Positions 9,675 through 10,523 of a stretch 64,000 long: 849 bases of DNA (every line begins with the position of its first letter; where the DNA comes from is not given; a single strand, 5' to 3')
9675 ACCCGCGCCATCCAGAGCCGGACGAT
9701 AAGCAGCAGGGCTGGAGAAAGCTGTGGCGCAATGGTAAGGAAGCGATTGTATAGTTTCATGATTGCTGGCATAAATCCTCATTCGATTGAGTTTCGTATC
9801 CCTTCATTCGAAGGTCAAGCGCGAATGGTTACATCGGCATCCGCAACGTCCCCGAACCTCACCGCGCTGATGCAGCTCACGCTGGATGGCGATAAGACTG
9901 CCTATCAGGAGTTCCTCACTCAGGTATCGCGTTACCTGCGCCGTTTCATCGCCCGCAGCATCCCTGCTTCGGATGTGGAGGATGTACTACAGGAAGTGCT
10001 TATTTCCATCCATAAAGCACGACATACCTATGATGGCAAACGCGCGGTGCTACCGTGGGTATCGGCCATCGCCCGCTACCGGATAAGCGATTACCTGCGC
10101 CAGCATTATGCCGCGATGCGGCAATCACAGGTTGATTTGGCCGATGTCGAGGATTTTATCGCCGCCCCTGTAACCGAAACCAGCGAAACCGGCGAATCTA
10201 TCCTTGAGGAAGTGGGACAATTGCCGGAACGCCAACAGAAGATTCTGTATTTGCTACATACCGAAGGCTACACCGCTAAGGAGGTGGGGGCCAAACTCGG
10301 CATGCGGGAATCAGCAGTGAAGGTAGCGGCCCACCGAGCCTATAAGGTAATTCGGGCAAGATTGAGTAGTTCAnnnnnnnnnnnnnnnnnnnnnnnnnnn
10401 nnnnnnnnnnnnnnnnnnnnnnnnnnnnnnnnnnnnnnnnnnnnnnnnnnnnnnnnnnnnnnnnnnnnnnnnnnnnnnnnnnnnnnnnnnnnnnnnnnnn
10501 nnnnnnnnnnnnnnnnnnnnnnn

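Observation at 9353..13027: Bufferin-type RiPP metallophore locus with its own ECF sigma/anti-sigma pair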

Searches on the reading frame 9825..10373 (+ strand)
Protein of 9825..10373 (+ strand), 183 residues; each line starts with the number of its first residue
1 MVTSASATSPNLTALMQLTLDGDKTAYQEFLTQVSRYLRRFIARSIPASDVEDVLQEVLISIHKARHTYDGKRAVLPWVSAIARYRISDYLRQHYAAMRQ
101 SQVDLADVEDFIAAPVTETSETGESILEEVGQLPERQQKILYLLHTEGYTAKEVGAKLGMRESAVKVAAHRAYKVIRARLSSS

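Call 21: find_related_loci(query=A1, collection=metagenome_contigs, flank=4000)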
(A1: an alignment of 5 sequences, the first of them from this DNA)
Query A1 (183 aa) in metagenome_contigs; peptide patterns used: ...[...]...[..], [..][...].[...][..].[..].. (x = any residue, [..] = any of these).
600 stretches matched a pattern (row limit reached: there are more); 304 encode a relative of the query (tblastn E <= 1e-3); the best 80 are kept; 80 distinct loci.
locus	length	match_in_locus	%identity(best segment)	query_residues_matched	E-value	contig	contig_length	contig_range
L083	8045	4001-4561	60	1-182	5e-70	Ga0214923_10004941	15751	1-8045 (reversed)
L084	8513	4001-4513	59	11-180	8e-63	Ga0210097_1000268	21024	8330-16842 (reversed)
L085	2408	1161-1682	58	8-180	1e-63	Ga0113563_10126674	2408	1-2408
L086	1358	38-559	57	8-180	4e-65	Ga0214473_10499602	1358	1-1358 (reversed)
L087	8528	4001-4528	56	9-183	4e-61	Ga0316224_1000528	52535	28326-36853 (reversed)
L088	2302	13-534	57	8-180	4e-62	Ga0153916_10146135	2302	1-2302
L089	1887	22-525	60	12-180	2e-62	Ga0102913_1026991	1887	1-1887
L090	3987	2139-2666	57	6-180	6e-61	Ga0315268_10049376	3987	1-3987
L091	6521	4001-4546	53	3-183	5e-61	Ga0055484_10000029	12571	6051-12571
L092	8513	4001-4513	56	11-180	8e-61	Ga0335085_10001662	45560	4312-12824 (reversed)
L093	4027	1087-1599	56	11-180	6e-61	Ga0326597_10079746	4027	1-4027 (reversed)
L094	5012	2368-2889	57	8-180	7e-61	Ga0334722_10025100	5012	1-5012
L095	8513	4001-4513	58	11-180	9e-61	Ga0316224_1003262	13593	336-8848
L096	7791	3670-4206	55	3-180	1e-60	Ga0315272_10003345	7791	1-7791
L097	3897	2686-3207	58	8-180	1e-60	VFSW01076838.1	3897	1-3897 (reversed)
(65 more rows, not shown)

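Call 36: search_dna_similar(query=window:9825-10373:+, collection=plasmids, mode=protein, max_evalue=1e-15, max_rows=40, rows=spread)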
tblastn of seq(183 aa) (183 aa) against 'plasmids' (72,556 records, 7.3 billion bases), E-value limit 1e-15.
Records with a match: 325; places in all: 340; records where one place covers at least 80% of the query: 325.
Best place of each record, by identity: <60% 325.
By first word of the organism name: Rhizobium 71; Pantoea 58; Burkholderia 54; Sinorhizobium 35; Paraburkholderia 16; Agrobacterium 11; Shinella 10; Ensifer 8; Caballeronia 6; Cupriavidus 6; and 27 more.
By predicted mobility (MOB-suite, as given by PLSDB): non-mobilizable 214; conjugative 65; mobilizable 46.
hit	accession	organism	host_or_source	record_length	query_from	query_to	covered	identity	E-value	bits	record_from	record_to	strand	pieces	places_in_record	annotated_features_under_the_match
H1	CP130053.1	Sinorhizobium meliloti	Medicago,Cell culture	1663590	6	181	96%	37.7%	1e-21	98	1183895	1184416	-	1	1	sigma-70 family RNA polymerase sigma factor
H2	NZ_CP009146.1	Sinorhizobium meliloti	Medicago orbicularis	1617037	6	181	96%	37.2%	1e-20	96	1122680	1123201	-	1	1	none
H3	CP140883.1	Sinorhizobium meliloti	Medicago lupulina,whole organism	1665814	6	181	96%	36.9%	6e-21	96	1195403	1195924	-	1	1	sigma-70 family RNA polymerase sigma factor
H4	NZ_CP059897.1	Ciceribacter thiooxidans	mixed culture,soil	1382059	4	176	95%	37.4%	2e-22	100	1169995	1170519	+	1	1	none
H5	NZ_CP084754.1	Roseateles sp. XES5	Xenopus laevis,bacterial culture,swab ...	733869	6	178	95%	37.2%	3e-23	102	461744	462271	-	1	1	sigma-70 family RNA polymerase sigma factor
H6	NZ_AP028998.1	Paraburkholderia sp. 22B1P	-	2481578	12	178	91%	38.2%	2e-26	111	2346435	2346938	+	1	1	none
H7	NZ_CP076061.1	Cupriavidus sp. EM10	Pure-cultured cell,sewage water sludge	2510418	12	180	92%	37.2%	4e-25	108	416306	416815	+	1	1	none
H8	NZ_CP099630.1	Paraburkholderia fungorum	Arabidopsis thaliana,pure culture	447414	11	180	93%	36.7%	6e-23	102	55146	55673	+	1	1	sigma-70 family RNA polymerase sigma factor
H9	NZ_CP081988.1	Shinella oryzae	cell culture,rhizosphere soil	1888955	6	178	95%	35.8%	5e-23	102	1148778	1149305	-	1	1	none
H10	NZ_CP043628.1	Methylobacterium aquaticum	Prosopis cineraria,pure bacterial ...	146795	7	181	96%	35.2%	1e-27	115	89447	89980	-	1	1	sigma-70 family RNA polymerase sigma factor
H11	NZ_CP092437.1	Rhizobium sp. K102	Phaseolus vulgaris,Cell culture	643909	12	183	94%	35.6%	2e-20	95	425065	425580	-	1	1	sigma-70 family RNA polymerase sigma factor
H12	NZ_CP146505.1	Erwinia persicina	Cell culture,Leaf wash from mixed-leaf ...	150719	10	177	92%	36.3%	5e-16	82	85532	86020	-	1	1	sigma-70 family RNA polymerase sigma factor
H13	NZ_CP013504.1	Rhizobium esperanzae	Phaseolus vulgaris,Whole ...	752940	12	183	94%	35.2%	4e-21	97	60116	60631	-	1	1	sigma-70 family RNA polymerase sigma factor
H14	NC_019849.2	Sinorhizobium meliloti GR4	-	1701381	6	181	96%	34.3%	7e-21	96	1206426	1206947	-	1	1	none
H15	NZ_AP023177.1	Paraburkholderia largidicola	Physopelta gutta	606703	5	176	94%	34.9%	2e-24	106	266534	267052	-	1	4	sigma-70 family RNA polymerase sigma factor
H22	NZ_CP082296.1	Pantoea alfalfae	Medicago,single cell,alfalfa seeds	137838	1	177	97%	32.8%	7e-16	82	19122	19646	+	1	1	sigma-70 family RNA polymerase sigma factor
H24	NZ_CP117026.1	Sphingomonas hankookensis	Pure isolate,Tap water (bathroom)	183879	12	182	93%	33.5%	2e-18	89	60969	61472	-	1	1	sigma-70 family RNA polymerase sigma factor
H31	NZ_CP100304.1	Burkholderia glumae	cell culture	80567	14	177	90%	33.5%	1e-19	92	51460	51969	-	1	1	sigma-70 family RNA polymerase sigma factor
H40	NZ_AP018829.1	Asticcacaulis excentricus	Lemna minor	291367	22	177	85%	29.7%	5e-16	82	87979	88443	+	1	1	sigma-70 family RNA polymerase sigma factor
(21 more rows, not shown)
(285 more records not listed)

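Call 37: get_annotated_region(hit=H1, flank=4500)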
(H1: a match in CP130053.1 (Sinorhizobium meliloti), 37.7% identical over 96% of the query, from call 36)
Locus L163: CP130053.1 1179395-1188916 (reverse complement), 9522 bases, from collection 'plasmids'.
description: Sinorhizobium meliloti strain R14 plasmid pSymB, complete sequence
organism: Sinorhizobium meliloti (NCBI taxid 382)
taxonomy: Bacteria; Pseudomonadota; Alphaproteobacteria; Hyphomicrobiales; Rhizobiaceae; Sinorhizobium; Sinorhizobium meliloti
host: -; source: Medicago,Cell culture; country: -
typing (MOB-suite, as given by PLSDB): mobilizable; relaxase MOBQ
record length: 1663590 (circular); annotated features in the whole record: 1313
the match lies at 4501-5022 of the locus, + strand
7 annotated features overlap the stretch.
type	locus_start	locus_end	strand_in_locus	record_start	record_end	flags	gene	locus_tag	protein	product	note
CDS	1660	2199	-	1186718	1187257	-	-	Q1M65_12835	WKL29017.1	DoxX family protein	-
CDS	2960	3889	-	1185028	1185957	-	-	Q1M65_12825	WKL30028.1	DUF692 domain-containing protein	-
CDS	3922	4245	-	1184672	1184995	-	-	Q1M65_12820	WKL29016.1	DUF2282 domain-containing protein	-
CDS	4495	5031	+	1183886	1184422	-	-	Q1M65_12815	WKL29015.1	sigma-70 family RNA polymerase sigma factor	-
CDS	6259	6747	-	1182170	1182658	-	-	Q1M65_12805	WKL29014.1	GNAT family N-acetyltransferase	-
CDS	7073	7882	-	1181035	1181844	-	-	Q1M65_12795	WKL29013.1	TIM barrel protein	-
CDS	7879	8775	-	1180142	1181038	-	-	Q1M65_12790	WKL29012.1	hydroxyacid dehydrogenase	-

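Call 38: get_annotated_region(hit=H10, flank=4500)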
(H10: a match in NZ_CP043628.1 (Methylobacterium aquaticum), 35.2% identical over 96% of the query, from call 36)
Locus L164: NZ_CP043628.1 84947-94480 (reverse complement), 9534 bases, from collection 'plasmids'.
description: Methylobacterium aquaticum strain BG2 plasmid pMaqPC1, complete sequence
organism: Methylobacterium aquaticum (NCBI taxid 270351)
taxonomy: Bacteria; Pseudomonadota; Alphaproteobacteria; Hyphomicrobiales; Methylobacteriaceae; Methylobacterium; Methylobacterium aquaticum
host: -; source: Prosopis cineraria,pure bacterial culture,nodule; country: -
typing (MOB-suite, as given by PLSDB): non-mobilizable
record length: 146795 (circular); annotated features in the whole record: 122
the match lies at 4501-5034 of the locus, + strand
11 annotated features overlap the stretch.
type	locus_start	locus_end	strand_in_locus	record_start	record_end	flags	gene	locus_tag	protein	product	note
CDS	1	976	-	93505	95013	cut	-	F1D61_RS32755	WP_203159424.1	efflux RND transporter periplasmic adaptor subunit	GO:0006810 - transport [Evidence IEA]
CDS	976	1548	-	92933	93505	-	-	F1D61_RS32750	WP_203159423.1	FixH family protein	-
CDS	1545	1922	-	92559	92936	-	-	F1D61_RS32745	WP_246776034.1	FixH family protein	-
CDS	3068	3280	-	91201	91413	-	-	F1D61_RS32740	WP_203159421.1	hypothetical protein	-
CDS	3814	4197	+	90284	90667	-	-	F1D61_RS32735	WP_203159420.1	hypothetical protein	-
CDS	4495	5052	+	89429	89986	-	-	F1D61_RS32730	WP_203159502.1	sigma-70 family RNA polymerase sigma factor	GO:0006352 - DNA-templated transcription initiation [Evidence IEA]; GO:0006355 - regulation of DNA-templated ...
CDS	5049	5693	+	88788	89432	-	-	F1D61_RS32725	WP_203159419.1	DUF1109 domain-containing protein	-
CDS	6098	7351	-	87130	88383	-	-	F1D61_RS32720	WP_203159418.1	MFS transporter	GO:0055085 - transmembrane transport [Evidence IEA]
CDS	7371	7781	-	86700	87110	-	-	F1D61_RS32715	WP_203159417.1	MerR family DNA-binding protein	-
CDS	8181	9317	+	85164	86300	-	-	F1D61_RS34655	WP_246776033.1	IS4 family transposase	-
CDS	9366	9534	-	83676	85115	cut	-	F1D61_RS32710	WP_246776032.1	recombinase family protein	GO:0006310 - DNA recombination [Evidence IEA]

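Call 39: get_annotated_region(hit=H8, flank=4500)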
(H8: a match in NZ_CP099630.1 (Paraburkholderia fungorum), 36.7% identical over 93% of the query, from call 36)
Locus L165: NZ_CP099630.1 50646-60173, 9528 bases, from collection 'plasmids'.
description: Paraburkholderia fungorum strain OTU2BAGNBA2 plasmid unnamed1, complete sequence
organism: Paraburkholderia fungorum (NCBI taxid 134537)
taxonomy: Bacteria; Pseudomonadota; Betaproteobacteria; Burkholderiales; Burkholderiaceae; Paraburkholderia; Paraburkholderia fungorum
host: -; source: Arabidopsis thaliana,pure culture; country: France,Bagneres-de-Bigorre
typing (MOB-suite, as given by PLSDB): non-mobilizable
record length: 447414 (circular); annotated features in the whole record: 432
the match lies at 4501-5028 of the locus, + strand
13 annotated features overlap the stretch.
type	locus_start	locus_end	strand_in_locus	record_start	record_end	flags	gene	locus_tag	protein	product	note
CDS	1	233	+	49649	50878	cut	-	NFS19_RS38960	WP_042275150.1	MFS transporter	GO:0055085 - transmembrane transport [Evidence IEA]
CDS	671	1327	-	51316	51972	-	merB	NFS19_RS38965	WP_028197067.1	organomercurial lyase MerB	GO:0018942 - organometal metabolic process [Evidence IEA]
CDS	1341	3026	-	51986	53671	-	merA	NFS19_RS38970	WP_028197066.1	mercury(II) reductase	-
CDS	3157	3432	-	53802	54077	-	merP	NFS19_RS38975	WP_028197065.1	mercury resistance system periplasmic binding protein MerP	-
CDS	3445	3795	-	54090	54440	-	merT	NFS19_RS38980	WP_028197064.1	mercuric ion transporter MerT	-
CDS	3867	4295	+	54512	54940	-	merR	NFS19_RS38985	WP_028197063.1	Hg(II)-responsive transcriptional regulator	-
CDS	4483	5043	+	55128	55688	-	-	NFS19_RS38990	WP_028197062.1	sigma-70 family RNA polymerase sigma factor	GO:0006352 - DNA-templated transcription initiation [Evidence IEA]; GO:0006355 - regulation of DNA-templated ...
CDS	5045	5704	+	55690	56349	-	-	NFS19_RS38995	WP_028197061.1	DUF1109 domain-containing protein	-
CDS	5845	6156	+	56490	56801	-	-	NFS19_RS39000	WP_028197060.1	DUF2282 domain-containing protein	-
CDS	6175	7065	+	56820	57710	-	-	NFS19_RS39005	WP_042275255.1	DUF692 domain-containing protein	-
CDS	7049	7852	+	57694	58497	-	-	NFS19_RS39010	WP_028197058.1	DNA-binding domain-containing protein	-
CDS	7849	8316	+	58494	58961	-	-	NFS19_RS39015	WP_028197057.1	DoxX family protein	-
CDS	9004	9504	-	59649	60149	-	-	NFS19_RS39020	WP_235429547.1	hypothetical protein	-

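Call 61: get_annotated_region(hit=H22, flank=4000)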
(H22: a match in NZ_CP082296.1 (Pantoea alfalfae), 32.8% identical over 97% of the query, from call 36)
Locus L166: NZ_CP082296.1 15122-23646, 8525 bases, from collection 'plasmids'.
description: Pantoea alfalfae strain CQ10 plasmid p4_CQ10, complete sequence
organism: Pantoea alfalfae (NCBI taxid 3074822)
taxonomy: Bacteria; Pseudomonadota; Gammaproteobacteria; Enterobacterales; Erwiniaceae; Pantoea; Pantoea alfalfae
host: -; source: Medicago,single cell,alfalfa seeds; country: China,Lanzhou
typing (MOB-suite, as given by PLSDB): non-mobilizable
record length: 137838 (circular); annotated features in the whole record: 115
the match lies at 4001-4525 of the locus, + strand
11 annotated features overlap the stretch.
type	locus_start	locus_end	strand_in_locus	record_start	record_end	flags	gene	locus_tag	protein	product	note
CDS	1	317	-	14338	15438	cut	-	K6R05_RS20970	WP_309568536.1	alpha/beta fold hydrolase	-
CDS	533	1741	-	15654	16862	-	-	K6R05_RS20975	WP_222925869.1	aldose 1-epimerase family protein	-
CDS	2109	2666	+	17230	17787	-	-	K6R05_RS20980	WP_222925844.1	peroxiredoxin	-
CDS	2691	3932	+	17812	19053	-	-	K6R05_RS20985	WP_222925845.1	thioredoxin family protein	-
CDS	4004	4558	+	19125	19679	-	-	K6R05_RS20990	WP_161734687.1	sigma-70 family RNA polymerase sigma factor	GO:0006352 - DNA-templated transcription initiation [Evidence IEA]; GO:0006355 - regulation of DNA-templated ...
CDS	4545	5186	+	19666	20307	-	-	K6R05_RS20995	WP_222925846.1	DUF1109 domain-containing protein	-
CDS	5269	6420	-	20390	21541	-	-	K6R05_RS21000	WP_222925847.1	MFS transporter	GO:0055085 - transmembrane transport [Evidence IEA]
CDS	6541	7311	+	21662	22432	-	-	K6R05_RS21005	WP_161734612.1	DeoR/GlpR family DNA-binding transcription regulator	-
CDS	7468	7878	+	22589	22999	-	-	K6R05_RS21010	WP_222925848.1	GFA family protein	-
CDS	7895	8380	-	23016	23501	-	-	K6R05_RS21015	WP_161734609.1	DUF1641 domain-containing protein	-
CDS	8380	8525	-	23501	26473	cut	fdhF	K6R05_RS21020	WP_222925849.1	formate dehydrogenase subunit alpha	GO:0015942 - formate metabolic process [Evidence IEA]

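Call 62: get_annotated_region(hit=H31, flank=4000)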
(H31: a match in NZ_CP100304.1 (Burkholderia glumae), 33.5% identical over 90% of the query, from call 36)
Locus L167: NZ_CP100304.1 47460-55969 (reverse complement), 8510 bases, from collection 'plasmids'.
description: Burkholderia glumae strain BGR81S plasmid p81s4p, complete sequence
organism: Burkholderia glumae (NCBI taxid 337)
taxonomy: Bacteria; Pseudomonadota; Betaproteobacteria; Burkholderiales; Burkholderiaceae; Burkholderia; Burkholderia glumae
host: -; source: cell culture; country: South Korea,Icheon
typing (MOB-suite, as given by PLSDB): non-mobilizable; replicon rep_cluster_439
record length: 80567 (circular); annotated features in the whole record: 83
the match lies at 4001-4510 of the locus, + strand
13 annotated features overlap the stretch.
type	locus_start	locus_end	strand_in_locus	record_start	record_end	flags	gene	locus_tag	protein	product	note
CDS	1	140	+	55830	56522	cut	-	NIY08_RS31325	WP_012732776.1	haloacid dehalogenase type II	GO:0006805 - xenobiotic metabolic process [Evidence IEA]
CDS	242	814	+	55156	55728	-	-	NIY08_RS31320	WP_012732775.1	TetR/AcrR family transcriptional regulator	GO:0006355 - regulation of DNA-templated transcription [Evidence IEA]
CDS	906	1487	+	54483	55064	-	-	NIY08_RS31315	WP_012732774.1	carboxymuconolactone decarboxylase family protein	-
CDS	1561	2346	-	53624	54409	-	-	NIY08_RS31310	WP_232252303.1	hypothetical protein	-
CDS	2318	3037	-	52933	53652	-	-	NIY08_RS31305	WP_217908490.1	TVP38/TMEM64 family protein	-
CDS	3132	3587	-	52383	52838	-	-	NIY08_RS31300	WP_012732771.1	DUF6789 family protein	-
CDS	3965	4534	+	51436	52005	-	-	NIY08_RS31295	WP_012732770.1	sigma-70 family RNA polymerase sigma factor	GO:0006352 - DNA-templated transcription initiation [Evidence IEA]; GO:0006355 - regulation of DNA-templated ...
CDS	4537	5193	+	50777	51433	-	-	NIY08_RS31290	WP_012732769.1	NrsF family protein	-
CDS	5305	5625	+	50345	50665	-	-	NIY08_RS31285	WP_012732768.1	DUF2282 domain-containing protein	-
CDS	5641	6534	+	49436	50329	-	-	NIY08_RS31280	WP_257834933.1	DUF692 domain-containing protein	-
CDS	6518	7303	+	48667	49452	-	-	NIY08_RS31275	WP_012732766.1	putative DNA-binding domain-containing protein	-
CDS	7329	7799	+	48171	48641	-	-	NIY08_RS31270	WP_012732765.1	DoxX family protein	-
CDS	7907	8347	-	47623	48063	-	-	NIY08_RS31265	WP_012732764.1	DUF4148 domain-containing protein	-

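Call 63: get_annotated_region(hit=H7, flank=4000)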
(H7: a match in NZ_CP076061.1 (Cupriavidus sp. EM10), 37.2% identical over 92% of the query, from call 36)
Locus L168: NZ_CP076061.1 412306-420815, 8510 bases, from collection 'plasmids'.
description: Cupriavidus sp. EM10 plasmid p352-1, complete sequence
organism: Cupriavidus sp. EM10 (NCBI taxid 2839983)
taxonomy: Bacteria; Pseudomonadota; Betaproteobacteria; Burkholderiales; Burkholderiaceae; Cupriavidus; Cupriavidus sp. EM10
host: -; source: Pure-cultured cell,sewage water sludge; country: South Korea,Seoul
typing (MOB-suite, as given by PLSDB): non-mobilizable
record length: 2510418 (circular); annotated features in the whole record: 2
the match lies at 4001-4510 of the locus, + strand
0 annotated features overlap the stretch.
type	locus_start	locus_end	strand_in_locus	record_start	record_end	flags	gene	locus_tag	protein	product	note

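Call 64: get_annotated_region(hit=H40, flank=4000)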
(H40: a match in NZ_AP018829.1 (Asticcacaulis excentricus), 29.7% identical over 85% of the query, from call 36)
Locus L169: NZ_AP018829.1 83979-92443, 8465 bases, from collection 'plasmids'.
description: Asticcacaulis excentricus strain M6 plasmid pASEM-1, complete sequence
organism: Asticcacaulis excentricus (NCBI taxid 78587)
taxonomy: Bacteria; Pseudomonadota; Alphaproteobacteria; Caulobacterales; Caulobacteraceae; Asticcacaulis; Asticcacaulis excentricus
host: -; source: Lemna minor; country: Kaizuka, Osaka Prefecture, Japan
typing (MOB-suite, as given by PLSDB): non-mobilizable; replicon rep_cluster_753
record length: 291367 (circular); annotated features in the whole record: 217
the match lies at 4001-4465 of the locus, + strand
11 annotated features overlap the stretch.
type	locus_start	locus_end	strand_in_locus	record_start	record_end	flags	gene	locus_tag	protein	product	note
CDS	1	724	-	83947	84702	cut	-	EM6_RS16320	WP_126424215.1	DNA-binding domain-containing protein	-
CDS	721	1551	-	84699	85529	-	-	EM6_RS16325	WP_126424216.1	DUF692 domain-containing protein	-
CDS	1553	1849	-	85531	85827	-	-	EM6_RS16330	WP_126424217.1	DUF2282 domain-containing protein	-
CDS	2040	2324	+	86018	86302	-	-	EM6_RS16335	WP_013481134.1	hypothetical protein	-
CDS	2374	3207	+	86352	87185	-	-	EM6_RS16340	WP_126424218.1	DUF692 domain-containing protein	-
CDS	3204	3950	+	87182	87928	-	-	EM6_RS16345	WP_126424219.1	DNA-binding domain-containing protein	-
CDS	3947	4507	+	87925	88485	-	-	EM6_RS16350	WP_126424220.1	sigma-70 family RNA polymerase sigma factor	GO:0006352 - DNA-templated transcription initiation [Evidence IEA]; GO:0006355 - regulation of DNA-templated ...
CDS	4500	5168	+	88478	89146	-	-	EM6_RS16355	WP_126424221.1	NrsF family protein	-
CDS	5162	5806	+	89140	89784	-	-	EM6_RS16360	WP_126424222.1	NrsF family protein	-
CDS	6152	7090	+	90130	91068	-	-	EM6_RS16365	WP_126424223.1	IS110 family transposase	-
CDS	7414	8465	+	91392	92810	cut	-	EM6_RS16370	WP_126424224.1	alkaline phosphatase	-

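Call 65: get_annotated_region(hit=H24, flank=4000)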
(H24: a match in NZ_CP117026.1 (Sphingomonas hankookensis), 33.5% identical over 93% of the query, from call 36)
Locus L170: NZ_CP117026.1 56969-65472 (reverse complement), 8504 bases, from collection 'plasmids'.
description: Sphingomonas hankookensis strain SZ.B2R2 plasmid pSZ.B2R2_1, complete sequence
organism: Sphingomonas hankookensis (NCBI taxid 563996)
taxonomy: Bacteria; Pseudomonadota; Alphaproteobacteria; Sphingomonadales; Sphingomonadaceae; Sphingomonas; Sphingomonas hankookensis
host: -; source: Pure isolate,Tap water (bathroom); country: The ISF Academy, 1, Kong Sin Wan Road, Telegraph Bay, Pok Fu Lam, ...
typing (MOB-suite, as given by PLSDB): non-mobilizable; replicon rep_cluster_541
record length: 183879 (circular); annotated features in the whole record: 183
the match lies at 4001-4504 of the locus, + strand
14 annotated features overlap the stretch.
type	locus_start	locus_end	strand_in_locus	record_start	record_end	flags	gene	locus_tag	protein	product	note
CDS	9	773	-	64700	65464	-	-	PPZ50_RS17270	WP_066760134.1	molybdopterin-dependent oxidoreductase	-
CDS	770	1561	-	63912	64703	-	-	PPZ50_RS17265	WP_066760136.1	cytochrome b/b6 domain-containing protein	-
CDS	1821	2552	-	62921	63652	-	-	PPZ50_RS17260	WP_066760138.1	DUF1223 domain-containing protein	-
CDS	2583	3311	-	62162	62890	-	-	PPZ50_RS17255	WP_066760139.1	cytochrome c biogenesis CcdA family protein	-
CDS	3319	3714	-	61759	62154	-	-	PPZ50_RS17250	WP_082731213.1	thioredoxin family protein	-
CDS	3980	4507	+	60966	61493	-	-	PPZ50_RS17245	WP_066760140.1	sigma-70 family RNA polymerase sigma factor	GO:0006352 - DNA-templated transcription initiation [Evidence IEA]; GO:0006355 - regulation of DNA-templated ...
CDS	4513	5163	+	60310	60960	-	-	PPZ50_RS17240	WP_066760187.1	DUF1109 domain-containing protein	-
CDS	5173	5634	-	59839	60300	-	-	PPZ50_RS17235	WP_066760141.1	DUF417 family protein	-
CDS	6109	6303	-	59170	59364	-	-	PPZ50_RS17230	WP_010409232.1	hypothetical protein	-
CDS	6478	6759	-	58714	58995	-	-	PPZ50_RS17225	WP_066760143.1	HU family DNA-binding protein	GO:0030261 - chromosome condensation [Evidence IEA]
CDS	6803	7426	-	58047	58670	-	-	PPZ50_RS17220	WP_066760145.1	SOS response-associated peptidase family protein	GO:0006974 - DNA damage response [Evidence IEA]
CDS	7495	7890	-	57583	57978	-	-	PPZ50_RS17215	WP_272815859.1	hypothetical protein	-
CDS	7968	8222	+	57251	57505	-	-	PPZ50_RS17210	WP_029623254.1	hypothetical protein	-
CDS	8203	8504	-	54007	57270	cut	-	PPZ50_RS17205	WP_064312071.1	conjugal transfer protein TraG N-terminal domain-containing protein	-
